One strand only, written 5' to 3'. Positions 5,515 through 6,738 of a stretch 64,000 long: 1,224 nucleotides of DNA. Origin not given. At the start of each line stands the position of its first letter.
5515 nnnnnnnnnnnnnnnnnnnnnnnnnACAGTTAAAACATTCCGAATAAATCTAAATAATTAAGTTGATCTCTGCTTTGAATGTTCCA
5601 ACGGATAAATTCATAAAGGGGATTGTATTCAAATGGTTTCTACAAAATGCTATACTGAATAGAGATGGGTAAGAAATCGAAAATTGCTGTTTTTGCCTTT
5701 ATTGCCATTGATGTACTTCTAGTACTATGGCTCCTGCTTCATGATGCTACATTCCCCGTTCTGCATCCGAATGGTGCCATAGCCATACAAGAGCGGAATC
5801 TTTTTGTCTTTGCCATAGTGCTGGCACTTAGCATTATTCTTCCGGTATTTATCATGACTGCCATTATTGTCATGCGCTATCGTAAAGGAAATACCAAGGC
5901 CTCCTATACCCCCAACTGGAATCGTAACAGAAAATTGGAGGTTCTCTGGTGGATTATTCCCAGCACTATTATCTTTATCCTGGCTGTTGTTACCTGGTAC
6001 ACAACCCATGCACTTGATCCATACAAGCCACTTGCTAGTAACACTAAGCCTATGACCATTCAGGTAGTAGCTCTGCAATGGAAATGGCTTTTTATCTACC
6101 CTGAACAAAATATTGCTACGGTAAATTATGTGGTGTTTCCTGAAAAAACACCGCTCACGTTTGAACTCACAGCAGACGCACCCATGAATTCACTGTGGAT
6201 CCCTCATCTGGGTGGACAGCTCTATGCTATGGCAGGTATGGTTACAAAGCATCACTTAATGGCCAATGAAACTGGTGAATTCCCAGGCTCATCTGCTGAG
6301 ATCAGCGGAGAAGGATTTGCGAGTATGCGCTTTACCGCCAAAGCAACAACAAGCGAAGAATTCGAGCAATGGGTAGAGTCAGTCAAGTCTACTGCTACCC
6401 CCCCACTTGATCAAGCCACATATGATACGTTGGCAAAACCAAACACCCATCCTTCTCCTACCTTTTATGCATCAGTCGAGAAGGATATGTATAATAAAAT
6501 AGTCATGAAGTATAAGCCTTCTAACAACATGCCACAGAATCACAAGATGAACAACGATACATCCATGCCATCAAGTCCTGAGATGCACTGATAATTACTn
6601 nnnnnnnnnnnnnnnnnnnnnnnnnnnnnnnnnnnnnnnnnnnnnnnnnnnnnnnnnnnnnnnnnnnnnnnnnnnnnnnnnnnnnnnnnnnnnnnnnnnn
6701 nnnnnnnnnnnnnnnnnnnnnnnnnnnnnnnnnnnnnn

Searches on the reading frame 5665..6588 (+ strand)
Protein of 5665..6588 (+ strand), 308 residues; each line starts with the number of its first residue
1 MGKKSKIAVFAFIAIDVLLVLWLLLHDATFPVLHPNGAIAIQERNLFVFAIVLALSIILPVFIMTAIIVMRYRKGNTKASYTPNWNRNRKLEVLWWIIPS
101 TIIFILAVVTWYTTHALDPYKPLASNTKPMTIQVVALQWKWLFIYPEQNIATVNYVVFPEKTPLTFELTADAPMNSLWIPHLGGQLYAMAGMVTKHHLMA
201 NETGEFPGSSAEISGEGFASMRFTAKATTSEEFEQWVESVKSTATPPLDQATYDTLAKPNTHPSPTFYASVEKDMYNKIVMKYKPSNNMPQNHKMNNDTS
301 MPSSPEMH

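Call 80: search_protein_families(library=pfam, proteins=[window:5665-6588:+], max_evalue=0.00001)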
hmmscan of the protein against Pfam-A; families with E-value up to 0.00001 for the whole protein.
window:5665-6588:+ (308 aa): 2 families
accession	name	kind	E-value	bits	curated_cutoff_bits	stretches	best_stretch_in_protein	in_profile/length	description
PF06481.20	COX_ARM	-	6.7e-11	42.3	23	1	246-283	5-42/46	COX Aromatic Rich Motif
PF00116.26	COX2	-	2.5e-06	27.8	22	0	151-225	43-117/120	Cytochrome C oxidase subunit II, periplasmic domain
